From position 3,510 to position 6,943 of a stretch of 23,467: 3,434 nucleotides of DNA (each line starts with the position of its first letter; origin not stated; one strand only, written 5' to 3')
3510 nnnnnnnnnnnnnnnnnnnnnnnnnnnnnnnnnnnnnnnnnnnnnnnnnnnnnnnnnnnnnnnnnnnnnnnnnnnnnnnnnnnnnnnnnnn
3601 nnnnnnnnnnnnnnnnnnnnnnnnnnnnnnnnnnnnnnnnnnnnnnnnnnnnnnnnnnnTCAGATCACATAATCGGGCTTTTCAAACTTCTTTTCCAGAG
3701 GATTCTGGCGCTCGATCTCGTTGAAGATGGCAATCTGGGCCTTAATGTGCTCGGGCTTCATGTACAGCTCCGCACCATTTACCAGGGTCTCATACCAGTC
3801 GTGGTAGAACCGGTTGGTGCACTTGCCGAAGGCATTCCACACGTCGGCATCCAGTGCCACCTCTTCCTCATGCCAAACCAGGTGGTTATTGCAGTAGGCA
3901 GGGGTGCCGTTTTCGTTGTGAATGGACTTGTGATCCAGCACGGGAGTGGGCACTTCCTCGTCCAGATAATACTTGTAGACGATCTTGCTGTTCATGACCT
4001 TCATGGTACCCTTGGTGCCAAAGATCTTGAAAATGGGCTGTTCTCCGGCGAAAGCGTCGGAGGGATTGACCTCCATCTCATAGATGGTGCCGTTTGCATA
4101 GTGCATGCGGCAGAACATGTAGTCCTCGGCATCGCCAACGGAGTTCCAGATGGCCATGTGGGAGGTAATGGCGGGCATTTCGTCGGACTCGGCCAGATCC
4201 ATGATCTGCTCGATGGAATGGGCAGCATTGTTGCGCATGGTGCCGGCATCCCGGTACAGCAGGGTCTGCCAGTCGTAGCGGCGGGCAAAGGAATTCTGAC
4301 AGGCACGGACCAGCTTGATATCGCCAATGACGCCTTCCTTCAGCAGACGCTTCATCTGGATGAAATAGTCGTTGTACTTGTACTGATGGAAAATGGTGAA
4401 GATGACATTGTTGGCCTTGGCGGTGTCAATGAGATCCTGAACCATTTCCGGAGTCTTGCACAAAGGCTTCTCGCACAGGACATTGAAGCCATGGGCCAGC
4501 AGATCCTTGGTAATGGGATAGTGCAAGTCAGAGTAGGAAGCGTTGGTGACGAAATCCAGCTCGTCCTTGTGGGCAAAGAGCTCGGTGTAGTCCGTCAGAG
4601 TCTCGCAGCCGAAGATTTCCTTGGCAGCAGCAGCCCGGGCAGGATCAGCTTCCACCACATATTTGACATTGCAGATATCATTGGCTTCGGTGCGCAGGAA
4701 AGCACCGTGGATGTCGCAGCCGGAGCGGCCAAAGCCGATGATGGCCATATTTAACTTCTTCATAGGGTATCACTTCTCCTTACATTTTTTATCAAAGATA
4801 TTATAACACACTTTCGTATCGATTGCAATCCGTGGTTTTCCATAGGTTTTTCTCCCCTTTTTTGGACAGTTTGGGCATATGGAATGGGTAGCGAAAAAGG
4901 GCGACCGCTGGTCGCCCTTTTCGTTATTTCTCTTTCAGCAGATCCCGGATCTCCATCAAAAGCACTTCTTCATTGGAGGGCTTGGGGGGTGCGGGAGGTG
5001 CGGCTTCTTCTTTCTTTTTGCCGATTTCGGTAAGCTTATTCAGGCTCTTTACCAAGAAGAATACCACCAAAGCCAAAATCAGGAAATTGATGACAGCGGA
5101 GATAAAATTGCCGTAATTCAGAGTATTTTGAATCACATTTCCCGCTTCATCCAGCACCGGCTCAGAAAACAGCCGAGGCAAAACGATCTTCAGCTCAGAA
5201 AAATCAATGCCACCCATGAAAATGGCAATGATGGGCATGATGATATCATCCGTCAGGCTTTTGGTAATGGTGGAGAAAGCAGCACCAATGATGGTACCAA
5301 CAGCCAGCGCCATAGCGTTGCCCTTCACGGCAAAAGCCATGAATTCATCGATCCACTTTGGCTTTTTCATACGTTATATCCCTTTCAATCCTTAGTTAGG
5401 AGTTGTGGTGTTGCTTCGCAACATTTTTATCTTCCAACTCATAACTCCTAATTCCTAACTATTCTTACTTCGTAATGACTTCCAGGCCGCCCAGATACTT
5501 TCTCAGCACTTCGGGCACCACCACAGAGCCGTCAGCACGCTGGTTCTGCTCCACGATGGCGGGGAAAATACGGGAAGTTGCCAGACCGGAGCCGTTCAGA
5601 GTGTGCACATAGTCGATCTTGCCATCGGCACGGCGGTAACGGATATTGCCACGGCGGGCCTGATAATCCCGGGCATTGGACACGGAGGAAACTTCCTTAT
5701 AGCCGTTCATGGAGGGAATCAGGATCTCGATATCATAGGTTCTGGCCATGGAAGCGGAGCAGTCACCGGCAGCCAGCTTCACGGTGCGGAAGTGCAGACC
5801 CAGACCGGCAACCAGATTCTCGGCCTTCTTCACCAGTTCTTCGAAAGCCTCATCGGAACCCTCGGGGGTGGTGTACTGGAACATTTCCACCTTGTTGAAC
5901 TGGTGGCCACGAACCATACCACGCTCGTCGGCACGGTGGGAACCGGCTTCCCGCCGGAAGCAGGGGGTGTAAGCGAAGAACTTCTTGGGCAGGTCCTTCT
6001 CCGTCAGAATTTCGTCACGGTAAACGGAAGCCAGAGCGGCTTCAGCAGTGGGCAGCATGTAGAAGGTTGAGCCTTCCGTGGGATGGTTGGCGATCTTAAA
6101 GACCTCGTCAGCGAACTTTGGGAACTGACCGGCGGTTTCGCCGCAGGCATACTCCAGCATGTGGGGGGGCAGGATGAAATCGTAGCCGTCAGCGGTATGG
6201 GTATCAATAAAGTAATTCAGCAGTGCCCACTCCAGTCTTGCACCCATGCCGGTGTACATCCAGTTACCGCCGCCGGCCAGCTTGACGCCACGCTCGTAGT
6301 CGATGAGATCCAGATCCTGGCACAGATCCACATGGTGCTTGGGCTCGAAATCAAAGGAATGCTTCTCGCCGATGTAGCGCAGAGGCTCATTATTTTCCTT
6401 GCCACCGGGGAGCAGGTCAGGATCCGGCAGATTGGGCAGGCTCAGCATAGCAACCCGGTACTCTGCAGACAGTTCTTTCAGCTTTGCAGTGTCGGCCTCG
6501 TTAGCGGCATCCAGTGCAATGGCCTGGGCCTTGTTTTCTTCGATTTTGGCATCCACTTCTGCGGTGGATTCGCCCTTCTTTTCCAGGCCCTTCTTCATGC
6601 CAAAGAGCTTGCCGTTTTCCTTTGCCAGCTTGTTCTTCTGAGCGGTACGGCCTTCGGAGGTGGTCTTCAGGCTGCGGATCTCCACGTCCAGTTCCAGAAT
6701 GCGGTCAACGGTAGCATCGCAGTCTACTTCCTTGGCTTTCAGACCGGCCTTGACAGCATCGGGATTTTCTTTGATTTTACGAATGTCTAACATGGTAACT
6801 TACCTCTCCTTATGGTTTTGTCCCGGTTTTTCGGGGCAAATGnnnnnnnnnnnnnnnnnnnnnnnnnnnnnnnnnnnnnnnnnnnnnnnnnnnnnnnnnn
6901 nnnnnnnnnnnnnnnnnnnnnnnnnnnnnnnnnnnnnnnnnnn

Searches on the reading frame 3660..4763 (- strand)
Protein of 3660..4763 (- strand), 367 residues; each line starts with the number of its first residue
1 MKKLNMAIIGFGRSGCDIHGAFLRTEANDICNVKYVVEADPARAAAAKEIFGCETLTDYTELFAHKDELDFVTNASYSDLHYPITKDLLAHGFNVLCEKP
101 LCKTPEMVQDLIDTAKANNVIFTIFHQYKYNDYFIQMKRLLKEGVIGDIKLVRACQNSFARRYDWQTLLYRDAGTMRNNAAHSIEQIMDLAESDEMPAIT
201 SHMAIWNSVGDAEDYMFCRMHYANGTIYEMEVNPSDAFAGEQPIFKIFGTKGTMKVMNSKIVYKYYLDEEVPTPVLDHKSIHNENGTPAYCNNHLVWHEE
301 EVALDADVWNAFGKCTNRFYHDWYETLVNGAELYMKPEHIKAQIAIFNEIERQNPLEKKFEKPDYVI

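Call 8: search_protein_families(library=pfam, proteins=[window:3660-4763:-])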
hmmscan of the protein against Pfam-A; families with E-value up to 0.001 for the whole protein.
window:3660-4763:- (367 aa): 3 families
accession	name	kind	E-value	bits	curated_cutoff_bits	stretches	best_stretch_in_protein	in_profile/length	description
PF01408.29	GFO_IDH_MocA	-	1.3e-20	74.7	24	1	4-125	1-119/120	Oxidoreductase family, NAD-binding Rossmann fold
PF22725.1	GFO_IDH_MocA_C3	-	1.7e-11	44.6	27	1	134-254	1-123/124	GFO/IDH/MocA C-terminal domain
PF02894.22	GFO_IDH_MocA_C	-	1.9e-10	41.4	22.9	1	138-339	1-195/218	Oxidoreductase family, C-terminal alpha/beta domain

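Call 17: find_encoding_contigs(protein=window:3660-4763:-, flank=6000, max_places=10)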
Protein window:3660-4763:- (367 aa): 11 contigs read that carry it; 10 places shown.
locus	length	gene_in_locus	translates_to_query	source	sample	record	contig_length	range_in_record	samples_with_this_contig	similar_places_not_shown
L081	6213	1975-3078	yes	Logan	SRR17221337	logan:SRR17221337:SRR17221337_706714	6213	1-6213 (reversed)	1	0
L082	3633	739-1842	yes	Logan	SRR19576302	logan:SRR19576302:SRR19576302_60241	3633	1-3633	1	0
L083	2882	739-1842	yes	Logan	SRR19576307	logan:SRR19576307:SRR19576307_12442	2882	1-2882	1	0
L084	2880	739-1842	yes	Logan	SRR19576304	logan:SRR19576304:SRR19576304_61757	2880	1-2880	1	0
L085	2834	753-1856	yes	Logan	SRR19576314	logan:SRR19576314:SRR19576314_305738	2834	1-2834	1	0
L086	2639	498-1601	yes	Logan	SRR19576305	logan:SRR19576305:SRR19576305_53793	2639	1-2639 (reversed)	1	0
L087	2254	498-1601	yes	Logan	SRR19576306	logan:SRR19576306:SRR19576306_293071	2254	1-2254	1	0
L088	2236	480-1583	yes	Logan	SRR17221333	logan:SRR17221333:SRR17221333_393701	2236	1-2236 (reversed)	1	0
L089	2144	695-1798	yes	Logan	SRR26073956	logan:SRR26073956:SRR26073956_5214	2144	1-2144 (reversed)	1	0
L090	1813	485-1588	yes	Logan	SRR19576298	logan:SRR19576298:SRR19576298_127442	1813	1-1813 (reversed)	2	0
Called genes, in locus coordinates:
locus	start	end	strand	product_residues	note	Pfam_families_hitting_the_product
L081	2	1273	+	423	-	?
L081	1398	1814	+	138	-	PF01741:MscL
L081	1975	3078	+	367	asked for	PF01408:GFO_IDH_MocA, PF02894:GFO_IDH_MocA_C, PF22725:GFO_IDH_MocA_C3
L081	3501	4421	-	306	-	PF00749:tRNA-synt_1c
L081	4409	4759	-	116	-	-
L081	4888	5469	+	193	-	PF00156:Pribosyltran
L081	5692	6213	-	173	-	?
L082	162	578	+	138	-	PF01741:MscL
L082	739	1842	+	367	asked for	PF01408:GFO_IDH_MocA, PF02894:GFO_IDH_MocA_C, PF22725:GFO_IDH_MocA_C3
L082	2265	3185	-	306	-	PF00749:tRNA-synt_1c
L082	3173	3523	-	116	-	-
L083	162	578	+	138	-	PF01741:MscL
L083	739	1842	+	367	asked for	PF01408:GFO_IDH_MocA, PF02894:GFO_IDH_MocA_C, PF22725:GFO_IDH_MocA_C3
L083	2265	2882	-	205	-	?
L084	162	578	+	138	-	PF01741:MscL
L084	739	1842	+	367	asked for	PF01408:GFO_IDH_MocA, PF02894:GFO_IDH_MocA_C, PF22725:GFO_IDH_MocA_C3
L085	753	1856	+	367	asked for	PF01408:GFO_IDH_MocA, PF02894:GFO_IDH_MocA_C, PF22725:GFO_IDH_MocA_C3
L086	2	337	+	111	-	?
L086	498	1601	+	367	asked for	PF01408:GFO_IDH_MocA, PF02894:GFO_IDH_MocA_C, PF22725:GFO_IDH_MocA_C3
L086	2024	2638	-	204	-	?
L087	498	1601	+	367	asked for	PF01408:GFO_IDH_MocA, PF02894:GFO_IDH_MocA_C, PF22725:GFO_IDH_MocA_C3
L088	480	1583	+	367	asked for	PF01408:GFO_IDH_MocA, PF02894:GFO_IDH_MocA_C, PF22725:GFO_IDH_MocA_C3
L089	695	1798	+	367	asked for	PF01408:GFO_IDH_MocA, PF02894:GFO_IDH_MocA_C, PF22725:GFO_IDH_MocA_C3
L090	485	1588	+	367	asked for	PF01408:GFO_IDH_MocA, PF02894:GFO_IDH_MocA_C, PF22725:GFO_IDH_MocA_C3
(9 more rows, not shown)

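Call 23: find_related_loci(query=window:3660-4763:-, collection=metagenome_contigs, flank=5000)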
Query window:3660-4763:- (367 aa) in metagenome_contigs; peptide patterns used: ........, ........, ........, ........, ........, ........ (x = any residue, [..] = any of these).
151 stretches matched a pattern; 15 encode a relative of the query (tblastn E <= 1e-3); 15 distinct loci.
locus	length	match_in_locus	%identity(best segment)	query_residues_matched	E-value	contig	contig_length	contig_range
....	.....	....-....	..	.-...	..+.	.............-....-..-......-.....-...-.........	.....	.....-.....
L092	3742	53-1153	86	1-367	0e+0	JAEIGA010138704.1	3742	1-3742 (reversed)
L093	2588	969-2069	86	1-367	0e+0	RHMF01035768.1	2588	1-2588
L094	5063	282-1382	86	1-367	0e+0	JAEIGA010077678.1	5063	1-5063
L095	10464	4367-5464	77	1-367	0e+0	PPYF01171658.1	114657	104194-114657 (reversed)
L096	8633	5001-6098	76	1-367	0e+0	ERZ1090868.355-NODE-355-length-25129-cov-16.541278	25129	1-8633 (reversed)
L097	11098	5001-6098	76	1-367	0e+0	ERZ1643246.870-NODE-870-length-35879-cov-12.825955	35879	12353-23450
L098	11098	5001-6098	75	1-367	0e+0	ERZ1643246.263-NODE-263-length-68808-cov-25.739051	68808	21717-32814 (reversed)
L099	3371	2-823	94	94-367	0e+0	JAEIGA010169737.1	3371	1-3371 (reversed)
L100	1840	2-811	92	94-363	0e+0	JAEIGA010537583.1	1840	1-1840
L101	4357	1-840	83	88-367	2e-170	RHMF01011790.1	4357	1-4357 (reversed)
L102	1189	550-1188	90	1-213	1e-143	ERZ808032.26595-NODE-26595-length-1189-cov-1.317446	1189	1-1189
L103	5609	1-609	88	165-367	3e-124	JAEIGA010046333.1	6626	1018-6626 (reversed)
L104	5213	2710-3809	65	1-367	2e-139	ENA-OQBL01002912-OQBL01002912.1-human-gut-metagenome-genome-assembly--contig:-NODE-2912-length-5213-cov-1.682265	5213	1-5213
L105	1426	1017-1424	93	1-136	2e-89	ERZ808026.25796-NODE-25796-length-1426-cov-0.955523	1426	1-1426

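Call 53: find_homologous_proteins(query=window:3660-4763:-, max_evalue=1e-100)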
Query window:3660-4763:- (367 aa): 99 proteins with E <= 1e-100 among 2750 candidates.
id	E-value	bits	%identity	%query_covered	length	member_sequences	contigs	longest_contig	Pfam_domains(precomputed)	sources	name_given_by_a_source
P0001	2.8e-221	752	86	100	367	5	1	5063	PF01408.29,PF22725.2,PF02894.23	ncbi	-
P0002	1.2e-220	750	86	100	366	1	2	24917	PF01408.29,PF22725.2,PF02894.23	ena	-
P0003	3.8e-220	749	86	100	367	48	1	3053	PF01408.29,PF22725.2,PF02894.23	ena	-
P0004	4.1e-218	742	86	100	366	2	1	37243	PF01408.29,PF22725.2,PF02894.23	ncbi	-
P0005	1.3e-217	740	86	100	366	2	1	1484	PF01408.29,PF22725.2,PF02894.23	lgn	-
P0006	2.1e-217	740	85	100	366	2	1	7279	PF01408.29,PF22725.2,PF02894.23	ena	-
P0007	1.4e-216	737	85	100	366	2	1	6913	PF01408.29,PF22725.2,PF02894.23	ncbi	-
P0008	1.7e-216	737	85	100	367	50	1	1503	PF01408.29,PF22725.2,PF02894.23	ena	-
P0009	1.8e-216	737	84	100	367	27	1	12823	PF01408.29,PF22725.2,PF02894.23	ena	-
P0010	7.2e-216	735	83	100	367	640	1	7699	PF01408.29,PF22725.2,PF02894.23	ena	-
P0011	1.9e-213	727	81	100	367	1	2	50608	PF01408.29,PF22725.2,PF02894.23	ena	-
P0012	7.7e-209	711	80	100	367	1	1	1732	PF01408.29,PF22725.2,PF02894.23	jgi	jgi:predicted dehydrogenase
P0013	4.3e-208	709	81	100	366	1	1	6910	PF01408.29,PF22725.2,PF02894.23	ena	-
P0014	9.1e-206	701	82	99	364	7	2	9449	PF01408.29,PF22725.2,PF02894.23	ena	-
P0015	1.4e-204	698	82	99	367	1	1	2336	PF01408.29,PF22725.2,PF02894.23,PF03447.23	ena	-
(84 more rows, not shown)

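Call 54: list_cluster_members(proteins=[window:3660-4763:-])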
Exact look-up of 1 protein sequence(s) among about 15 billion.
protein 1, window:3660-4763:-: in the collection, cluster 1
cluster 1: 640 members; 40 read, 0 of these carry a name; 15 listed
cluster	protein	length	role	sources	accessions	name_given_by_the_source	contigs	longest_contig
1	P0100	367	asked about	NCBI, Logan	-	-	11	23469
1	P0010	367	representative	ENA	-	-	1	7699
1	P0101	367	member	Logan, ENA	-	-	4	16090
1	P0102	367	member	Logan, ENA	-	-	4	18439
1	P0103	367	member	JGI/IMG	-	-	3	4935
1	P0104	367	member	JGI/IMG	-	-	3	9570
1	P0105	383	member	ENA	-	-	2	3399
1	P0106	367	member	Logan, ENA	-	-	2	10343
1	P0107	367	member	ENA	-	-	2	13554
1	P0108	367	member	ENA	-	-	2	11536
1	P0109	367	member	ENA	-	-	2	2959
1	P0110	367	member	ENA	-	-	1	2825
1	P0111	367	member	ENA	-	-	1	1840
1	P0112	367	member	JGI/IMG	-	-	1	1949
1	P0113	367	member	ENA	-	-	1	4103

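Call 56: find_encoding_contigs(protein=P0108, flank=6000, max_places=3)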
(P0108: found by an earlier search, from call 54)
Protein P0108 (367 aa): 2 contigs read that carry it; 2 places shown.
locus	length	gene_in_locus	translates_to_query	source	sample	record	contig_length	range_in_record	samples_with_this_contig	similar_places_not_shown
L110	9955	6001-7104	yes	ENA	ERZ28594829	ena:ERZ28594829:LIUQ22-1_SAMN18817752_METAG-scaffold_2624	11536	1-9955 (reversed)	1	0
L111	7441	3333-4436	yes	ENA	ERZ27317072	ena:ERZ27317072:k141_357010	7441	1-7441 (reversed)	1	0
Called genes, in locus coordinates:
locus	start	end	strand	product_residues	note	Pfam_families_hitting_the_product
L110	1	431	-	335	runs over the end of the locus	PF01145:Band_7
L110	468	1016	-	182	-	PF08876:DUF1836, PF13411:MerR_1 (weak)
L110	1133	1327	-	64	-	-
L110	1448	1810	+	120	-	-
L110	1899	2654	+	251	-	PF00142:Fer4_NifH (weak), PF01656:CbiA, PF02374:ArsA_ATPase (faint), PF06564:CBP_BcsQ, PF09140:MipZ, PF10609:ParA, PF13614:AAA_31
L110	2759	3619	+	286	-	PF02195:ParB_N, PF17762:HTH_ParB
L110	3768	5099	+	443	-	PF02403:Seryl_tRNA_N, PF00587:tRNA-synt_2b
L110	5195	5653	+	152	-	PF01741:MscL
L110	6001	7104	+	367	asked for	PF01408:GFO_IDH_MocA, PF02894:GFO_IDH_MocA_C, PF22725:GFO_IDH_MocA_C3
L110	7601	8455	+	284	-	PF10418:DHODB_Fe-S_bind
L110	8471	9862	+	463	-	PF14691:Fer4_20, PF01946:Thi4 (weak), PF07992:Pyr_redox_2, PF12831:FAD_oxidored (weak), PF13738:Pyr_redox_3 (faint), PF13450:NAD_binding_8, PF00070:Pyr_redox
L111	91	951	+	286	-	PF02195:ParB_N, PF17762:HTH_ParB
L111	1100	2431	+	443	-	PF02403:Seryl_tRNA_N, PF00587:tRNA-synt_2b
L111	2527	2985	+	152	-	PF01741:MscL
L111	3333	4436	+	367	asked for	PF01408:GFO_IDH_MocA, PF02894:GFO_IDH_MocA_C, PF22725:GFO_IDH_MocA_C3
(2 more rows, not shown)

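Call 57: find_encoding_contigs(protein=P0101, flank=6000, max_places=3)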
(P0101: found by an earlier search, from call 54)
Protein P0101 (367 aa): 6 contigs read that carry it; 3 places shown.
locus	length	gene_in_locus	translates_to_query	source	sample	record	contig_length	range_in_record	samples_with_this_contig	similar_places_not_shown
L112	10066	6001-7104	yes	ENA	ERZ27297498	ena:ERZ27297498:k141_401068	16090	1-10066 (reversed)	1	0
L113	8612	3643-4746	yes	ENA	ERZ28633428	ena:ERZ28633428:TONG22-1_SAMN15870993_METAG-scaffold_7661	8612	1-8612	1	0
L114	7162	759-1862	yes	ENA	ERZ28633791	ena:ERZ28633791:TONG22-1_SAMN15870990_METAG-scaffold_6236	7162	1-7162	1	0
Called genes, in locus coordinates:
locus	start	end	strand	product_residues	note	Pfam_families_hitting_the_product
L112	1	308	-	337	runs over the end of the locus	PF01145:Band_7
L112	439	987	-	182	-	PF08876:DUF1836, PF13411:MerR_1 (weak)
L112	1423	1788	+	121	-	-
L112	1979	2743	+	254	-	PF00142:Fer4_NifH, PF01656:CbiA, PF02374:ArsA_ATPase (faint), PF06564:CBP_BcsQ, PF09140:MipZ, PF10609:ParA, PF13614:AAA_31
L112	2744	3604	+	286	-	PF02195:ParB_N, PF17762:HTH_ParB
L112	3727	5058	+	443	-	PF02403:Seryl_tRNA_N, PF00587:tRNA-synt_2b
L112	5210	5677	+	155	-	PF01741:MscL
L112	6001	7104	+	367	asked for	PF01408:GFO_IDH_MocA, PF02894:GFO_IDH_MocA_C, PF22725:GFO_IDH_MocA_C3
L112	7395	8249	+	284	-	PF10418:DHODB_Fe-S_bind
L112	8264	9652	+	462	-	PF14691:Fer4_20, PF07992:Pyr_redox_2, PF12831:FAD_oxidored (weak), PF13738:Pyr_redox_3 (faint), PF13450:NAD_binding_8, PF00070:Pyr_redox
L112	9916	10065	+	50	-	?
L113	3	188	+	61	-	?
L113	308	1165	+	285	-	PF02195:ParB_N, PF17762:HTH_ParB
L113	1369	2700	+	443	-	PF02403:Seryl_tRNA_N, PF00587:tRNA-synt_2b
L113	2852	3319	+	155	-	PF01741:MscL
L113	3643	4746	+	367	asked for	PF01408:GFO_IDH_MocA, PF02894:GFO_IDH_MocA_C, PF22725:GFO_IDH_MocA_C3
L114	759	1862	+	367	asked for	PF01408:GFO_IDH_MocA, PF02894:GFO_IDH_MocA_C, PF22725:GFO_IDH_MocA_C3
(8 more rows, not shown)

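Call 58: find_encoding_contigs(protein=P0102, flank=6000, max_places=3)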
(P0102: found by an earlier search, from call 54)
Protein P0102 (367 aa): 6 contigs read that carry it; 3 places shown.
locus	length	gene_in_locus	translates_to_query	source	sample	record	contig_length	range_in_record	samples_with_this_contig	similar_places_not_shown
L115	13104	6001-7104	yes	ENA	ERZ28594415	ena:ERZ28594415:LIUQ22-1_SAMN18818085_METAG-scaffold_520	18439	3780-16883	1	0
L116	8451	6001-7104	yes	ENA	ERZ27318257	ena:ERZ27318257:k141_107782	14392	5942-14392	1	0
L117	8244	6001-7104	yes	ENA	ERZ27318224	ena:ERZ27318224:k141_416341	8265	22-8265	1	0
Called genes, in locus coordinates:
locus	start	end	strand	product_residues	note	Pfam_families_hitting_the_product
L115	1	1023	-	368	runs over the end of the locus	PF03600:CitMHS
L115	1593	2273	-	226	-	PF02525:Flavodoxin_2, PF03358:FMN_red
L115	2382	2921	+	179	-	PF00440:TetR_N (weak)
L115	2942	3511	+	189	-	-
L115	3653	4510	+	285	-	PF01261:AP_endonuc_2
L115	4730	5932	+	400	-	PF07690:MFS_1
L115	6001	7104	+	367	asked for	PF01408:GFO_IDH_MocA, PF02894:GFO_IDH_MocA_C, PF22725:GFO_IDH_MocA_C3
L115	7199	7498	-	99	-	-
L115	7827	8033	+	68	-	PF12728:HTH_17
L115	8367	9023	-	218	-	PF01966:HD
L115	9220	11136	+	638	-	PF02922:CBM_48, PF00128:Alpha-amylase (weak)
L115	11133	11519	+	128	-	PF00293:NUDIX, PF14815:NUDIX_4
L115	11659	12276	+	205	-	PF13189:Cytidylate_kin2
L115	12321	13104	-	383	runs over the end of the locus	PF14199:DUF4317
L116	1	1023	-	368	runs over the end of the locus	PF03600:CitMHS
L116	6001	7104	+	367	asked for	PF01408:GFO_IDH_MocA, PF02894:GFO_IDH_MocA_C, PF22725:GFO_IDH_MocA_C3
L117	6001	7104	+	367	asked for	PF01408:GFO_IDH_MocA, PF02894:GFO_IDH_MocA_C, PF22725:GFO_IDH_MocA_C3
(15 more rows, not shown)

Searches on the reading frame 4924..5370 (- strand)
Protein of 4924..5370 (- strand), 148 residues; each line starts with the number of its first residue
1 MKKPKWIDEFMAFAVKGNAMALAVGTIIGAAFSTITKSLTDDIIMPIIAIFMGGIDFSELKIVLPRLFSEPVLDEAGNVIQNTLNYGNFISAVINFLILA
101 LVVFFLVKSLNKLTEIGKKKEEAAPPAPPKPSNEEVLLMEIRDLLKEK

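Call 39: search_protein_families(library=pfam, proteins=[window:4924-5370:-], max_evalue=0.01)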
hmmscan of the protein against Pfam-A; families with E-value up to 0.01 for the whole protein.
window:4924-5370:- (148 aa): 1 family
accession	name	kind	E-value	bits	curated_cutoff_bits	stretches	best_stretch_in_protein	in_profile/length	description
PF01741.23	MscL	-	2.4e-40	138.1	27.4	1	7-146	2-123/123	Large-conductance mechanosensitive channel, MscL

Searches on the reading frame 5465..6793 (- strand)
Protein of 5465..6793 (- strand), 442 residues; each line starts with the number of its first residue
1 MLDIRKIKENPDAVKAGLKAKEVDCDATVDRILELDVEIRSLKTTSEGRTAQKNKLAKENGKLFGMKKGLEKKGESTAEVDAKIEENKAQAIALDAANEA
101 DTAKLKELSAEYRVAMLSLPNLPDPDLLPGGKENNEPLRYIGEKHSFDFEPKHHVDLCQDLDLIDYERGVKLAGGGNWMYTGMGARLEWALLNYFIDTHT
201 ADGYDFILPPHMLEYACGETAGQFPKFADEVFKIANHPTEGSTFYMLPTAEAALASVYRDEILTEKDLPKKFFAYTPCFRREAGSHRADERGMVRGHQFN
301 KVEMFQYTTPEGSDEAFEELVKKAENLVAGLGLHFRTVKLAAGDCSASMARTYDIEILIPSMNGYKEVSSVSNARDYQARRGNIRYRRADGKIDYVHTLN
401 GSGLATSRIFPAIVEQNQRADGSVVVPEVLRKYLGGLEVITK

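Call 8: search_protein_families(library=pfam, proteins=[window:5465-6793:-])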
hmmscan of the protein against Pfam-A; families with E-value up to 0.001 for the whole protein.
window:5465-6793:- (442 aa): 2 families
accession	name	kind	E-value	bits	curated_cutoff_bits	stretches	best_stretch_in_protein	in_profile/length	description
PF00587.30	tRNA-synt_2b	-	1.6e-34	120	29.3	1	241-417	8-179/179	tRNA synthetase class II core domain (G, H, P, S and T)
PF02403.27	Seryl_tRNA_N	-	4.6e-14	53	28.2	1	1-123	1-108/108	Seryl-tRNA synthetase N-terminal domain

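Call 13: find_related_loci(query=window:5465-6793:-, collection=genome_contigs, flank=10000)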
Query window:5465-6793:- (442 aa) in genome_contigs; peptide patterns used: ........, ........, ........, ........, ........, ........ (x = any residue, [..] = any of these).
600 stretches matched a pattern (row limit reached: there are more); 595 encode a relative of the query (tblastn E <= 1e-3); the best 80 are kept; 80 distinct loci.
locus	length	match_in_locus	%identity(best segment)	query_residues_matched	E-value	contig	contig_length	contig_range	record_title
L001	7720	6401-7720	88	1-440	0e+0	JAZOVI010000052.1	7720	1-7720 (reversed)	MAG: Faecousia sp. isolate T1900045526_YK20190220.MAGScoT_cleanbin_000014 SGB_7695_k141_1729793, whole genome shotgun se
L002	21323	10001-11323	87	1-442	0e+0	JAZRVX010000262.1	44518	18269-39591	MAG: Faecousia sp. isolate T1900044953_TA20190006.MAGScoT_cleanbin_000003 SGB_3730_k141_9435, whole genome shotgun seque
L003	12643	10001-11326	85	1-442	0e+0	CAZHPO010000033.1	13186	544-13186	MAG TPA_asm: uncultured Oscillospiraceae bacterium isolate SRP350583_co1_480 genome assembly, contig: NODE_8053_length_1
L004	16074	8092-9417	84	1-442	0e+0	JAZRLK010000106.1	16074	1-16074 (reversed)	MAG: Faecousia sp. isolate T1900045436_YK20190127.MAGScoT_cleanbin_000016 SGB_7107_k141_193427, whole genome shotgun seq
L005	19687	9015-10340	83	1-442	0e+0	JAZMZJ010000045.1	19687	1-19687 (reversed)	MAG: Faecousia sp. isolate T1900044750_TS20190416.MAGScoT_cleanbin_000039 SGB_2189_k141_443980, whole genome shotgun seq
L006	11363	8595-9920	82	1-442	0e+0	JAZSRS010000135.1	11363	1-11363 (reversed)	MAG: Faecousia sp. isolate T1900044536_TS20190002.MAGScoT_cleanbin_000028 SGB_17_k141_24264, whole genome shotgun sequen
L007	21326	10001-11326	82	1-442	0e+0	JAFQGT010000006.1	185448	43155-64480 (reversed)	MAG: Oscillospiraceae bacterium isolate RGIG1805 Goat_Cecum-5__c299, whole genome shotgun sequence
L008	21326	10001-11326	84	1-442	0e+0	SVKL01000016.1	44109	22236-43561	MAG: Oscillospiraceae bacterium isolate SIG460 NODE_1275_length_44109_cov_12.273846, whole genome shotgun sequence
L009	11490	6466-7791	83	1-442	0e+0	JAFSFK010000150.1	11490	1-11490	MAG: Oscillospiraceae bacterium isolate RGIG3093 Goat_Rectum-6__c646240, whole genome shotgun sequence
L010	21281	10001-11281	79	1-442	0e+0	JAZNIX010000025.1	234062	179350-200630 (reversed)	MAG: Faecousia sp. isolate T1900044682_TS20190148.MAGScoT_cleanbin_000024 SGB_1699_k141_1498854, whole genome shotgun se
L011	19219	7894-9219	83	1-442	0e+0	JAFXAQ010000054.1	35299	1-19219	MAG: Oscillospiraceae bacterium isolate RGIG6242 Sheep_Rectum-2__c712518, whole genome shotgun sequence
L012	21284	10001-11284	75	1-442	0e+0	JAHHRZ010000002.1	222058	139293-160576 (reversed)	MAG: Oscillospiraceae bacterium isolate MAG043 MAG043_2, whole genome shotgun sequence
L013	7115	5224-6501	76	1-440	0e+0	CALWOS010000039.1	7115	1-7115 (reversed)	MAG: uncultured Oscillospiraceae bacterium isolate E0_DP__bin112 genome assembly, contig: E0_DP__k127_540156, whole geno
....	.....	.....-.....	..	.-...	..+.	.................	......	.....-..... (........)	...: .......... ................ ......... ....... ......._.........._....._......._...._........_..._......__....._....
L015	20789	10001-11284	74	1-442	0e+0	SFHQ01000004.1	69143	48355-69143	MAG: Clostridiales bacterium isolate W1P12.009 Contig48, whole genome shotgun sequence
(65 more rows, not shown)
